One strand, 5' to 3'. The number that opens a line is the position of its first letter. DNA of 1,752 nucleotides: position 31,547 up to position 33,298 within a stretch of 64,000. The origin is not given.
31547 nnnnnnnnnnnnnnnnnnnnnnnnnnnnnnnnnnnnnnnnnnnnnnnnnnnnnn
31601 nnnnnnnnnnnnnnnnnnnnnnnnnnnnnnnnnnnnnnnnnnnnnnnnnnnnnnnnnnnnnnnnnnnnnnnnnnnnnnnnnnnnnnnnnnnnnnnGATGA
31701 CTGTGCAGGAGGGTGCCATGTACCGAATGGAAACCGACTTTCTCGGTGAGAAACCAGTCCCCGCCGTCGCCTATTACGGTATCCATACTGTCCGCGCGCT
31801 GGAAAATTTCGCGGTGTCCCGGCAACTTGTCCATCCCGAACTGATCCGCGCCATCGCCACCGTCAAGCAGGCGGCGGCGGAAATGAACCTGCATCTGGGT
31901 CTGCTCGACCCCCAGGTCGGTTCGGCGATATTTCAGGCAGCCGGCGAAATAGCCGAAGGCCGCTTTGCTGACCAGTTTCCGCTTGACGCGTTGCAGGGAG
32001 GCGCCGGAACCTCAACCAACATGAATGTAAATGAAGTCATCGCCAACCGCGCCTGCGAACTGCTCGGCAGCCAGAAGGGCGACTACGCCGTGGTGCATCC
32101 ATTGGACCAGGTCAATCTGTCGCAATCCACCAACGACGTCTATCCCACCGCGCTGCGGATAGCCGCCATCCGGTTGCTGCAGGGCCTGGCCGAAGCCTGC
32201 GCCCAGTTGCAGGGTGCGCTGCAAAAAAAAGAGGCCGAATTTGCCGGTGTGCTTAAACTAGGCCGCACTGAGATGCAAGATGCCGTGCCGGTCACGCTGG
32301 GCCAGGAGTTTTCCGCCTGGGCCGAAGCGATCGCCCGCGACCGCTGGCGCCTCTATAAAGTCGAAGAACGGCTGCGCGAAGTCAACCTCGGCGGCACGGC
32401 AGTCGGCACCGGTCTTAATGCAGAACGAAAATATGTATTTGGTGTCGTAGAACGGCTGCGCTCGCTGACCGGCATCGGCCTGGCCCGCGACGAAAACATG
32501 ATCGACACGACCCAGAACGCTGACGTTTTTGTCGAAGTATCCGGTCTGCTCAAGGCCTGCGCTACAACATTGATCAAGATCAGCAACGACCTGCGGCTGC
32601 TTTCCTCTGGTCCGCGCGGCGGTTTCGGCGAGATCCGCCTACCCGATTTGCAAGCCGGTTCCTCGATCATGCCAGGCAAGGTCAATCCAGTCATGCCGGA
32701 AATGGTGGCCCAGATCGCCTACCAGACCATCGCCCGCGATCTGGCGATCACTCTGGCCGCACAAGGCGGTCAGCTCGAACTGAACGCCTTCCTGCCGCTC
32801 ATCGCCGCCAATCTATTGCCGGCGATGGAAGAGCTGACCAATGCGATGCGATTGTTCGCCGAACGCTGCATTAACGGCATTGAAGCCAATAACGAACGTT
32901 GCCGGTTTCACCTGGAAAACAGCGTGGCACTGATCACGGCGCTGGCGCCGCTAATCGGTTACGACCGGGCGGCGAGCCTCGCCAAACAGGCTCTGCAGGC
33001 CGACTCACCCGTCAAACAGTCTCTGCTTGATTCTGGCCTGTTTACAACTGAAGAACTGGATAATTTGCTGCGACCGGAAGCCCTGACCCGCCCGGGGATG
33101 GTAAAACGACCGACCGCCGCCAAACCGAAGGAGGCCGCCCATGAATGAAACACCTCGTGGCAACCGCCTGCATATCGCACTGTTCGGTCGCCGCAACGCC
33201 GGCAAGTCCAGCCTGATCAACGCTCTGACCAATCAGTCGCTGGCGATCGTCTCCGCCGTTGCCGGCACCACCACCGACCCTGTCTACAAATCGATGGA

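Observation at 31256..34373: hydF with a TM1266-like regulator and aspartase-like lyase behind a leader terminator, hydE/hydG absent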

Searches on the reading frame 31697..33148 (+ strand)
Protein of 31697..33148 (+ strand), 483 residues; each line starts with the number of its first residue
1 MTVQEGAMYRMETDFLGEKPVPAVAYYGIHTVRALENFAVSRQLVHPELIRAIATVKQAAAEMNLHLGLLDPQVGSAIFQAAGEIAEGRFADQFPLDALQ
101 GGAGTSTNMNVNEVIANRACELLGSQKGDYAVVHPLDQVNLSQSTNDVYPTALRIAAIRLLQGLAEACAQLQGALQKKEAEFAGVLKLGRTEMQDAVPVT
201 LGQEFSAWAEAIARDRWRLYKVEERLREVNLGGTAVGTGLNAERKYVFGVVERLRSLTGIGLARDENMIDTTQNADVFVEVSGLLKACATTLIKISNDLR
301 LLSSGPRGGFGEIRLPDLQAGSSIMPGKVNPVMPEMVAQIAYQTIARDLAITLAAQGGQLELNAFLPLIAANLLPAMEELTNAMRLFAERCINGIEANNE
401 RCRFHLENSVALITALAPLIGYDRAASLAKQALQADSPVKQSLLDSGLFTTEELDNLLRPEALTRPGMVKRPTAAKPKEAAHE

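Call 6: search_protein_families(library=pfam, proteins=[window:31697-33148:+])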
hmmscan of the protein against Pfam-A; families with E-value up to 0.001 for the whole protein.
window:31697-33148:+ (483 aa): 2 families
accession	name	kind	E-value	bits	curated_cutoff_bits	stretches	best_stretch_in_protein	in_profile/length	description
PF00206.25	Lyase_1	-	9.7e-87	291.7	27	1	18-343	2-309/312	Lyase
PF10415.14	FumaraseC_C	-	1.8e-18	67.1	32.5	1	412-465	1-54/54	Fumarase C C-terminus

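Call 7: search_protein_families(library=ncbifam, proteins=[window:31697-33148:+])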
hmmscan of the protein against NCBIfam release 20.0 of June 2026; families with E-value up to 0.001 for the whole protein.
window:31697-33148:+ (483 aa): 19 families
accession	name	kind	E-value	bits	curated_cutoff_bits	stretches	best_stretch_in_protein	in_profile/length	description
NF008909.0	PRK12273.1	subfamily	3.6e-202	672.4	510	1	8-470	4-468/474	aspartate ammonia-lyase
TIGR00839.1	aspA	equivalog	1.7e-172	574.6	681.2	1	10-469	1-462/468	aspartate ammonia-lyase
NF011092.0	PRK14515.1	subfamily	6.6e-158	526.5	876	1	9-469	11-471/479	aspartate ammonia-lyase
TIGR00979.1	fumC_II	equivalog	6.3e-140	467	664.75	1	9-463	1-456/458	class II fumarate hydratase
NF009089.0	PRK12425.1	equivalog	9.6e-121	403.8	840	1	8-467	1-461/464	class II fumarate hydratase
NF006554.0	PRK09053.1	equivalog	8.4e-22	77.6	595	1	146-437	110-399/453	3-carboxy-cis,cis-muconate cycloisomerase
TIGR02426.1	protocat_pcaB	equivalog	2.8e-21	75.8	355.75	1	50-344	21-288/338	3-carboxy-cis,cis-muconate cycloisomerase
TIGR00838.1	argH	equivalog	7.4e-21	74.7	279.5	1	138-419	100-371/455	argininosuccinate lyase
TIGR00928.1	purB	equivalog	3.4e-19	68.9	326.2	1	146-340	98-286/436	adenylosuccinate lyase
NF004631.0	PRK05975.1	equivalog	1.2e-17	63.9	371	1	138-341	101-292/352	3-carboxy-cis,cis-muconate cycloisomerase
NF006500.1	PRK08937.2-4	subfamily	1e-16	60.8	626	1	74-421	46-381/448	adenylosuccinate lyase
NF052535.1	CoM_syn_XcbC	exception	3.7e-16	59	575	1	151-417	117-372/495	2-phosphosulfolactate phosphatase XcbC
NF002563.0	PRK02186.1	subfamily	1.7e-15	56.4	625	1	139-431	510-793/890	argininosuccinate lyase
NF052536.2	CoM_syn_XcbD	exception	9.7e-14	50.9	600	1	161-460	123-419/443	3-sulfopropionylcysteine synthase XcbD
NF008964.0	PRK12308.1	equivalog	1.9e-13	49.7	657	1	142-417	106-371/624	argininosuccinate lyase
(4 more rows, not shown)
